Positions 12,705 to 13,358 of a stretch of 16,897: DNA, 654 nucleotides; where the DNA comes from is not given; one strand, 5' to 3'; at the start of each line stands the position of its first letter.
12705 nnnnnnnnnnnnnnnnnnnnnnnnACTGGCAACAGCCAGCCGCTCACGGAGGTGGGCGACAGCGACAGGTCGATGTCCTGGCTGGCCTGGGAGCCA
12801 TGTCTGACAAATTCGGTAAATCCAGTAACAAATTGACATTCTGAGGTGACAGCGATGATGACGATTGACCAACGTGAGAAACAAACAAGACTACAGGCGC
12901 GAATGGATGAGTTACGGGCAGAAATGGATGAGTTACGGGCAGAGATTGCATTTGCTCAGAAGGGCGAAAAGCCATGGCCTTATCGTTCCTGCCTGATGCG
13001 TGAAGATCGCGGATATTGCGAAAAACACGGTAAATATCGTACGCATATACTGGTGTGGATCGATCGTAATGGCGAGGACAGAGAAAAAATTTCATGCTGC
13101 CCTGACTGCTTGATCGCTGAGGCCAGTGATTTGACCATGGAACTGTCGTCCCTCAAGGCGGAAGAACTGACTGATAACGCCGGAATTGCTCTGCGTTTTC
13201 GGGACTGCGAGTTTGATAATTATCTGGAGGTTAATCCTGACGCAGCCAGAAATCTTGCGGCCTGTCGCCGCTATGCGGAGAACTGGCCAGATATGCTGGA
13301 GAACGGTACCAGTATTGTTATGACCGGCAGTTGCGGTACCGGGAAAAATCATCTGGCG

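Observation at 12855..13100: DnaC-like loader with a Cys-rich N-terminal extension and a recent heptad duplication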

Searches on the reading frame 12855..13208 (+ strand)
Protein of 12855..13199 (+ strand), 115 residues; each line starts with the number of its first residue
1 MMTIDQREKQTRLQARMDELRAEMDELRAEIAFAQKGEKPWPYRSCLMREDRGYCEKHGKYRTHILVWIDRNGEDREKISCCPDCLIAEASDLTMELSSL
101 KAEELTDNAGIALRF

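Call 11: search_protein_families(library=phrogs, proteins=[window:12855-13199:+], max_evalue=0.01)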
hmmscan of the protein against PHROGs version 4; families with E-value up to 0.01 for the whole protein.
window:12855-13199:+ (115 aa): 2 families
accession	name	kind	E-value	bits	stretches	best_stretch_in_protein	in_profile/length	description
phrog_22964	-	unknown function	1.9e-47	160.2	2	22-84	14-76/77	-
phrog_50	-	DNA, RNA and nucleotide metabolism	4.3e-08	33.7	1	17-115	244-334/570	DnaC-like helicase loader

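Call 12: search_protein_families(library=ncbifam, proteins=[window:12855-13199:+], max_evalue=1)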
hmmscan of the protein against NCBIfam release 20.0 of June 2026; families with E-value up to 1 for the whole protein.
window:12855-13199:+ (115 aa): 1 family
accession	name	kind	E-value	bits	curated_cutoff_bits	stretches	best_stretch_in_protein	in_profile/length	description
NF052504.1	sll1863_fam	domain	0.065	13.4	35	1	7-36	3-32/93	sll1863 family stress response protein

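Call 14: find_homologous_proteins(query=window:12855-13199:+, max_evalue=0.001)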
Query window:12855-13199:+ (115 aa): 18 proteins with E <= 0.001 among 51 candidates.
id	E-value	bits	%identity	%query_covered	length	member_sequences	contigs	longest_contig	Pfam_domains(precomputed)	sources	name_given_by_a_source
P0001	1.6e-70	252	99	100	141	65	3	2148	-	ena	-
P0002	2.4e-70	251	99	100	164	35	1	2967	-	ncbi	ncbi:AAA family ATPase, partial [Escherichia coli]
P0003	5.3e-56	205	83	100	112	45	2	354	-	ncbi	ncbi:AAA family ATPase, partial [Shigella flexneri]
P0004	2.2e-55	203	84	100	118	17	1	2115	-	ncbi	ncbi:ATP-binding protein, partial [Escherichia coli]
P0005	2.4e-53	197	84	96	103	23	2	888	-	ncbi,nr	ncbi:TPA: AAA family ATPase, partial [Escherichia coli]|nr:AAA family ATPase [Escherichia coli] HAH8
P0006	9.2e-50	185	91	82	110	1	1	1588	-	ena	-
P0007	7.5e-40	153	74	88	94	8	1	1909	-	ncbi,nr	ncbi:AAA family ATPase, partial [Escherichia coli]|nr:AAA family ATPase [Escherichia coli]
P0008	1.2e-35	140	97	57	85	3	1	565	-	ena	-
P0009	2.9e-35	138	97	57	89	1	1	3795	-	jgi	jgi:DNA replication protein DnaC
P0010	3.7e-28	116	96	50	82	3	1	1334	-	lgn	-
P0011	7.0e-20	89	75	51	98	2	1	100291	PF06147.19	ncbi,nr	ncbi:hypothetical protein AC70_3468 [Escherichia coli 2-210-07_S4_C1]|nr:hypothetical protein AC70_3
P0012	3.4e-19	87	78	51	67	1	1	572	-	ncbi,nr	ncbi:hypothetical protein GLO09_25450 [Shigella flexneri 2a]|nr:hypothetical protein [Shigella flexn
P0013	9.5e-18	82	64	63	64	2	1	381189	-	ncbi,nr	ncbi:putative replication protein DnaC [Escherichia coli]|nr:putative replication protein DnaC [Esch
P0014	4.3e-15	74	84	43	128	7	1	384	PF01695.24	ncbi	ncbi:AAA family ATPase, partial [Vibrio vulnificus]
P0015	1.2e-14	72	93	36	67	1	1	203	-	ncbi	ncbi:AAA family ATPase, partial [Shigella flexneri]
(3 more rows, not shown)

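Call 30: search_protein_families(library=pfam, proteins=[window:12855-13199:+], max_evalue=10)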
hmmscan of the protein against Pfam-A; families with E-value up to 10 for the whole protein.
window:12855-13199:+ (115 aa): 6 families
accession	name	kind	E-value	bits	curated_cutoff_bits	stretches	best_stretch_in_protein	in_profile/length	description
PF02183.23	HALZ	-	0.009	16.6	28.1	1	13-31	17-35/43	Homeobox associated leucine zipper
PF16331.10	TolA_bind_tri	-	0.013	16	30.1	1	7-31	17-41/76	TolA binding protein trimerisation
PF08663.15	HalX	-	0.075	13.9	23.2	1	8-31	35-58/68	HalX domain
PF04977.20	DivIC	-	0.081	13.2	28.9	1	4-35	20-51/80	Septum formation initiator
PF08898.15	DUF1843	-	0.11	13.5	23.3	1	15-32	31-48/52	Domain of unknown function (DUF1843)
PF00170.26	bZIP_1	-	0.13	12.8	27.6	1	7-31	25-49/64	bZIP transcription factor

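Call 36: predict_structure(alignment_id=A3)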
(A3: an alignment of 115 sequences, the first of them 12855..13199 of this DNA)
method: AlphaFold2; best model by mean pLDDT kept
length: 115 residues; sequences in the alignment: 115
mean_pLDDT: 83.5   pTM: 0.58
mean pLDDT of the five models: 83.5, 83.5, 83.5, 81.7, 78.9
residues with pLDDT >= 90: 6; 70-90: 98; 50-70: 11; < 50: 0
segments of 3 or more residues with pLDDT < 50: none
pLDDT, mean of each block of 10 residues (from residue 1): 79 88 87 83 83 89 88 87 89 87 73 54
secondary structure, 60 per line:
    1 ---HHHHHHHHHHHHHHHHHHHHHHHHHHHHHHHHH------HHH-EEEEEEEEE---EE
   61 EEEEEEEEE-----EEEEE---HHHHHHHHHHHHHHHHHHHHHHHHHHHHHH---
elements in order: H4-36 E47-55 E59-69 E75-79 H83-112

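Call 44: search_protein_representatives(alignment_id=A4)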
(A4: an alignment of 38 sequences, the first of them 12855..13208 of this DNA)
Query: 38 sequences, 111 profile positions. Proteins with E-value up to 0.001 (for the whole library): 37; up to 1e-10: 15; up to 1e-30: 1. The best 37 are listed.
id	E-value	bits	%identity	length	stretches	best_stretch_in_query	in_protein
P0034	1.7e-36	140.8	-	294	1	1-111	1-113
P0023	4.4e-30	120.1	-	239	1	1-111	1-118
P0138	9.3e-30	119.1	-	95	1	1-85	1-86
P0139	1.1e-26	109.2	-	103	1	4-99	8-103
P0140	4.3e-26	107.3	-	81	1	1-81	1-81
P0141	4.0e-25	104.2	-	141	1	1-86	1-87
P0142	4.2e-19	84.8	-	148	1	1-111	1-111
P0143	1.1e-16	77.0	-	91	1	1-68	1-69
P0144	6.6e-16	74.5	-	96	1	4-81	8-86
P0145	7.5e-16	74.3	-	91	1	58-111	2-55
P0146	1.5e-15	73.3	-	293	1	8-111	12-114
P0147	9.8e-15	70.7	-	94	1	4-67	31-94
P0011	1.4e-13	66.9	-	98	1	18-77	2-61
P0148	5.1e-13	65.2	-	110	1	1-103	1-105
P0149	1.0e-12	64.2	-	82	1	4-63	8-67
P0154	1.4e-05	41.2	-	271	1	43-109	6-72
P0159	7.6e-05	38.8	-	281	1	11-110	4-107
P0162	1.7e-04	37.7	-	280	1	12-110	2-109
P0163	2.1e-04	37.4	-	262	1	38-110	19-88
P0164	4.7e-04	36.3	-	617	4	7-87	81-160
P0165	6.2e-04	35.9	-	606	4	46-83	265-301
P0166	6.6e-04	35.8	-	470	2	22-84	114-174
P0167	8.1e-04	35.5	-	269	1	33-109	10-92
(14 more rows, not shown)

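Call 46: search_protein_families(library=pfam, proteins=[P0164, P0165, P0166, P0154, P0159, P0162, P0163, P0167, P0146], max_evalue=0.1)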
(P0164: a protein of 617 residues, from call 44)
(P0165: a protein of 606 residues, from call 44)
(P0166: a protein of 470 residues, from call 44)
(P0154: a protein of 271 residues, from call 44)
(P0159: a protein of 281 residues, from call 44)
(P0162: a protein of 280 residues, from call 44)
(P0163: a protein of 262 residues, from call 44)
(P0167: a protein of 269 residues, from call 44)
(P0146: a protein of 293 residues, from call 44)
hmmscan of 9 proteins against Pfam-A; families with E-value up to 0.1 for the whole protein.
P0164 (617 aa): 5 families
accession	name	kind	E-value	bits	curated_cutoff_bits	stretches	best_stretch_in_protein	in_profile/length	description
PF14311.12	DUF4379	-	3.9e-08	33.8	24.5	0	42-73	29-55/56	Probable Treble clef zinc finger domain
PF05265.19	DUF723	-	0.0014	19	20.9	0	282-311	35-60/60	Protein of unknown function (DUF723)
PF18741.7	MTES_1575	-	0.0022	18.5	38.2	1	333-411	10-89/96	REase_MTES_1575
PF24441.1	DUF7560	-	0.051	13.7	27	0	304-318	27-41/44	Family of unknown function (DUF7560)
PF01527.26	HTH_Tnp_1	-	0.056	14.1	24.1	0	103-140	10-47/75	Transposase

P0165 (606 aa): 6 families
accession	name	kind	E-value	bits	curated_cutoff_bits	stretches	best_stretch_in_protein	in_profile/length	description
PF14311.12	DUF4379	-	7.1e-10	39.4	24.5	1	181-221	19-54/56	Probable Treble clef zinc finger domain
PF05265.19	DUF723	-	3e-06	27.5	20.9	0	191-221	34-60/60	Protein of unknown function (DUF723)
PF04716.19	ETC_C1_NDUFA5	-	0.0077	16.4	27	0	242-263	5-26/67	ETC complex I subunit conserved region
PF25680.1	Mom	-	0.015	15.4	27.1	1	426-472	3-50/202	Mom protein family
PF08731.17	AFT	-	0.052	14.3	21.6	0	258-303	27-74/92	Transcription factor AFT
PF21957.2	Zn_ribbon_16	-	0.074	13.4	27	0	51-87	3-39/65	Zinc beta-ribbon finger, putative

P0166 (470 aa): 1 family
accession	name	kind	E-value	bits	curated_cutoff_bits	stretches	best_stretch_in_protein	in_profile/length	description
PF14311.12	DUF4379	-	0.00054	20.6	24.5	0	124-169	14-54/56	Probable Treble clef zinc finger domain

P0154 (271 aa): 4 families
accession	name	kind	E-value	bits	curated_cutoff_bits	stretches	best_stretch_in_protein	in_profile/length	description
PF01695.23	IstB_IS21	-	5.2e-17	62.6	24.1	1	51-226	42-207/238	IstB-like ATP binding protein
PF00308.24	Bac_DnaA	-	1.5e-06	28.9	23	1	105-206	32-132/162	Bacterial DnaA ATPAse domain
PF02367.23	TsaE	-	0.053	13.9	26.6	1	94-131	8-45/128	Threonylcarbamoyl adenosine biosynthesis protein TsaE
PF00004.35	AAA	-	0.07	14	21.2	0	111-187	2-73/131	ATPase family associated with various cellular activities (AAA)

P0159 (281 aa): 13 families
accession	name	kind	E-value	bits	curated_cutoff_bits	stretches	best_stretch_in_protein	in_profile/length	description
PF01695.23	IstB_IS21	-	5e-21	75.7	24.1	1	107-281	61-232/238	IstB-like ATP binding protein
PF00308.24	Bac_DnaA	-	3.6e-12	47.2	23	1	109-267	6-158/162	Bacterial DnaA ATPAse domain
PF00004.35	AAA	-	3e-06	28.2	21.2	1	144-250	2-113/131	ATPase family associated with various cellular activities (AAA)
PF00910.28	RNA_helicase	-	4e-05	24.5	21.5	1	144-232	2-76/105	RNA helicase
PF07728.20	AAA_5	-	0.00054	20.4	22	1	143-236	2-95/139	AAA domain (dynein-related subfamily)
PF24883.2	NPHP3_N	-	0.0019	18.8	24.8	1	131-170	13-52/164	Nephrocystin 3, N-terminal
PF20720.3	nSTAND3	-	0.0027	17.9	27.2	1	131-189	8-62/155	Novel STAND NTPase 3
PF04851.21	ResIII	-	0.0036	17.7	22.5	1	125-228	6-104/164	Type III restriction enzyme, res subunit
PF03266.21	NTPase_1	-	0.014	15.6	23.9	0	198-215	87-105/168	NTPase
PF09848.15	SLFN-g3_helicase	-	0.015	15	24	1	145-212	6-86/354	Schlafen group 3, DNA/RNA helicase domain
PF03796.21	DnaB_C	-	0.053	13.3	27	1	139-174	18-53/255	DnaB-like helicase C terminal domain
PF01078.27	Mg_chelatase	-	0.056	13.3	20.3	1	133-183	14-65/207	Magnesium chelatase, subunit ChlI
PF13191.12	AAA_16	-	0.081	13.9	32.6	0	134-170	16-53/167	AAA ATPase domain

P0162 (280 aa): 19 families
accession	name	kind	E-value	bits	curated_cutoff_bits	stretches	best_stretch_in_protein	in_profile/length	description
PF01695.23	IstB_IS21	-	1.5e-20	74.2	24.1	1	60-279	22-231/238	IstB-like ATP binding protein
PF00308.24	Bac_DnaA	-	2.4e-09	38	23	1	109-251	4-144/162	Bacterial DnaA ATPAse domain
PF00004.35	AAA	-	4.9e-05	24.2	21.2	1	145-220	1-73/131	ATPase family associated with various cellular activities (AAA)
PF01935.23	DUF87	-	0.00088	19.9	23.2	1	149-176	30-57/220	Helicase HerA, central domain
PF02562.22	PhoH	-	0.001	19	27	1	145-179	22-56/205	PhoH-like protein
PF04851.21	ResIII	-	0.0041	17.5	22.5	1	140-176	21-58/164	Type III restriction enzyme, res subunit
PF24883.2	NPHP3_N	-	0.0055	17.4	24.8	1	133-172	13-52/164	Nephrocystin 3, N-terminal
PF05729.18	NACHT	-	0.0063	16.8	26.7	1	146-191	4-51/167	NACHT domain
PF02374.21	ArsA_ATPase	-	0.012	15.3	24.3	1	145-178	4-37/305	Anion-transporting ATPase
PF01078.27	Mg_chelatase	-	0.013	15.3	20.3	1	134-205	13-81/207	Magnesium chelatase, subunit ChlI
PF00910.28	RNA_helicase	-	0.02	15.8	21.5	1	146-217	2-62/105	RNA helicase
PF05970.20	PIF1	-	0.021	14.9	25.9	1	142-185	22-64/223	PIF1-like helicase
PF06068.19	TIP49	-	0.033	13.8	23.8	0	141-170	49-78/347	TIP49 P-loop domain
PF10662.15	PduV-EutP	-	0.036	14.3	21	0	145-170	4-29/143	Ethanolamine utilisation - propanediol utilisation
PF20720.3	nSTAND3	-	0.042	14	27.2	1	143-184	18-56/155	Novel STAND NTPase 3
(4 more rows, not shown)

P0163 (262 aa): 31 families (the best 25 are shown)
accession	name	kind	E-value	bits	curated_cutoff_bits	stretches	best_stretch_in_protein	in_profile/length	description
PF01695.23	IstB_IS21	-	3.9e-22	79.4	24.1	1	78-261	54-231/238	IstB-like ATP binding protein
PF00308.24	Bac_DnaA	-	9.8e-08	32.8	23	1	122-248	34-158/162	Bacterial DnaA ATPAse domain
PF20720.3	nSTAND3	-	4.2e-07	30.2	27.2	1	116-169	11-61/155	Novel STAND NTPase 3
PF00004.35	AAA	-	5.3e-07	30.6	21.2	1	125-202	1-73/131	ATPase family associated with various cellular activities (AAA)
PF00910.28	RNA_helicase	-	3.3e-06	28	21.5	1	126-217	2-81/105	RNA helicase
PF13191.12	AAA_16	-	0.0006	20.8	32.6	1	118-186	19-84/167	AAA ATPase domain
PF13604.12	AAA_30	-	0.0008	19.6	27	1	122-203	17-104/191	AAA domain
PF13401.12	AAA_22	-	0.00088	20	27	1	121-148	4-31/130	AAA domain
PF24883.2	NPHP3_N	-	0.0012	19.5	24.8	1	114-155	11-55/164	Nephrocystin 3, N-terminal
PF07088.17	GvpD_P-loop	-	0.0017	18.7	24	1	120-201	8-88/189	GvpD gas vesicle protein, P-loop domain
PF04851.21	ResIII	-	0.002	18.5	22.5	1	116-182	17-86/164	Type III restriction enzyme, res subunit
PF13481.12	AAA_25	-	0.0021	18.2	27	1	120-147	31-58/195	AAA domain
PF03266.21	NTPase_1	-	0.0024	18.2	23.9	0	125-154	2-31/168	NTPase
PF02562.22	PhoH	-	0.0028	17.6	27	1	124-156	21-53/205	PhoH-like protein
PF06309.17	Torsin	-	0.004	17.7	27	1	119-163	50-94/127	Torsin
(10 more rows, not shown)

P0167 (269 aa): 11 families
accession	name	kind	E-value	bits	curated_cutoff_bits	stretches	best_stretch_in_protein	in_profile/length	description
PF01695.23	IstB_IS21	-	1.5e-15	57.8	24.1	1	134-237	94-195/238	IstB-like ATP binding protein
PF00308.24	Bac_DnaA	-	2.5e-07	31.4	23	1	135-250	37-152/162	Bacterial DnaA ATPAse domain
PF23545.1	Zn_ribbon_HMPTM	-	8.8e-05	22.4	27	0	17-33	25-41/45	HMPTM N-terminal zinc ribbon domain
PF03969.22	AFG1_ATPase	-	0.00045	19.7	27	1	56-241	10-171/361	AFG1-like ATPase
PF02367.23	TsaE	-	0.0046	17.3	26.6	1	120-156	9-45/128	Threonylcarbamoyl adenosine biosynthesis protein TsaE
PF13245.12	AAA_19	-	0.013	16.1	25.1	0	133-165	12-44/134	AAA domain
PF13604.12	AAA_30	-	0.015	15.5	27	0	133-214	19-108/191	AAA domain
PF20720.3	nSTAND3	-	0.029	14.5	27.2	1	127-167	12-51/155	Novel STAND NTPase 3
PF13481.12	AAA_25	-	0.03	14.4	27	1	126-164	27-63/195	AAA domain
PF24883.2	NPHP3_N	-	0.032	14.9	24.8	1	131-194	21-76/164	Nephrocystin 3, N-terminal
PF05970.20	PIF1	-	0.097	12.7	25.9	0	131-160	21-49/223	PIF1-like helicase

P0146 (293 aa): 9 families
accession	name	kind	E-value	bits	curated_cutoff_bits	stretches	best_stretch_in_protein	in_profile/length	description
PF01695.23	IstB_IS21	-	6.6e-18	65.5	24.1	1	148-265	93-205/238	IstB-like ATP binding protein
PF00308.24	Bac_DnaA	-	2.6e-06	28.1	23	1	121-274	11-158/162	Bacterial DnaA ATPAse domain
PF20720.3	nSTAND3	-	0.0034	17.5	27.2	1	143-191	14-61/155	Novel STAND NTPase 3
PF06309.17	Torsin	-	0.011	16.2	27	1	130-179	38-85/127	Torsin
PF02562.22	PhoH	-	0.015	15.2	27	1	150-176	22-48/205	PhoH-like protein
PF00004.35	AAA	-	0.016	16.1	21.2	1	150-228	1-73/131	ATPase family associated with various cellular activities (AAA)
PF00910.28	RNA_helicase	-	0.049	14.6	21.5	0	151-238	2-74/105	RNA helicase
PF13238.12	AAA_18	-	0.06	14.2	29.4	0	151-197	2-44/128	AAA domain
PF06068.19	TIP49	-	0.099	12.2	23.8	0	146-172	49-75/347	TIP49 P-loop domain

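Call 48: find_encoding_contigs(protein=P0159, flank=4000, max_places=3)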
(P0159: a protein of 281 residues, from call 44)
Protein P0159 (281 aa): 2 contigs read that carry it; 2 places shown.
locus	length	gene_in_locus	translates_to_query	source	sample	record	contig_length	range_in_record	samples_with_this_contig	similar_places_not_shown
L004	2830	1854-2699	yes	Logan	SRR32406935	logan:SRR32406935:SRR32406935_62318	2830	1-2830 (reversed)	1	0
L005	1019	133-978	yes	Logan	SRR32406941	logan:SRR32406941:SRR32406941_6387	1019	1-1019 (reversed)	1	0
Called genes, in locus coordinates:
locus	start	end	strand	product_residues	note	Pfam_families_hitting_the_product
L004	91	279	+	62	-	PF14549:P22_Cro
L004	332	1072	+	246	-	PF09669:Phage_pRha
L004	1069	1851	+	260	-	PF04492:Phage_rep_O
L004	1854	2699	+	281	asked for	PF01695:IstB_IS21, PF00308:Bac_DnaA, PF00004:AAA (weak)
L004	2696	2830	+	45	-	?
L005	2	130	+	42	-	?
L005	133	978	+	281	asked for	PF01695:IstB_IS21, PF00308:Bac_DnaA, PF00004:AAA (weak)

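Call 49: find_encoding_contigs(protein=P0154, flank=4000, max_places=2)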
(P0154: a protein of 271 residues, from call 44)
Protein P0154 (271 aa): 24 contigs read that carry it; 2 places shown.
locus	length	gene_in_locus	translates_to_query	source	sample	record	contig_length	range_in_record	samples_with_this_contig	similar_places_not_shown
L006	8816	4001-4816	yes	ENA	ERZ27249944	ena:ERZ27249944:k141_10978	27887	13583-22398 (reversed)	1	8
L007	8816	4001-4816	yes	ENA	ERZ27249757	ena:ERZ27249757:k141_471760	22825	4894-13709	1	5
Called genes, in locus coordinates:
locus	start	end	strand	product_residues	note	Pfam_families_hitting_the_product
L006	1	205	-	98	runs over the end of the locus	-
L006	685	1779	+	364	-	-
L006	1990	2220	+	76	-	-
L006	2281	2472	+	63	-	PF12728:HTH_17 (weak)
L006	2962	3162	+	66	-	-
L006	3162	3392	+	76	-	PF13730:HTH_36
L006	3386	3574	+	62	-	-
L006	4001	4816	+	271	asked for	PF01695:IstB_IS21, PF00308:Bac_DnaA (weak)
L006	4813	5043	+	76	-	-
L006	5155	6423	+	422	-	PF00589:Phage_integrase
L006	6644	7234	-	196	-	-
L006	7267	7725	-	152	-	-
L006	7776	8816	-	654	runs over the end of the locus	PF01590:GAF, PF13185:GAF_2, PF13492:GAF_3 (weak), PF01966:HD (faint), PF13487:HD_5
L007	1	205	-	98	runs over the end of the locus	-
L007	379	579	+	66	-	-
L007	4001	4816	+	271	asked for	PF01695:IstB_IS21, PF00308:Bac_DnaA (weak)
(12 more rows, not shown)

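Call 50: find_encoding_contigs(protein=P0163, flank=4000, max_places=2)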
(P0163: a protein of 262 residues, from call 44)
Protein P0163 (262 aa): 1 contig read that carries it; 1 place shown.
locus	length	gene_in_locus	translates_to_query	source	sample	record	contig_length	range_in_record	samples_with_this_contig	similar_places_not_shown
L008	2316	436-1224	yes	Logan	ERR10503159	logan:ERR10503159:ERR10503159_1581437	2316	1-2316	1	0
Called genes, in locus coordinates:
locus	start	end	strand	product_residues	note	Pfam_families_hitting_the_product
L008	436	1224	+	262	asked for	PF01695:IstB_IS21, PF00308:Bac_DnaA, PF20720:nSTAND3 (weak), PF00004:AAA (weak), PF00910:RNA_helicase (weak)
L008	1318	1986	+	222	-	PF03592:Terminase_2 (weak)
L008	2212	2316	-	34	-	?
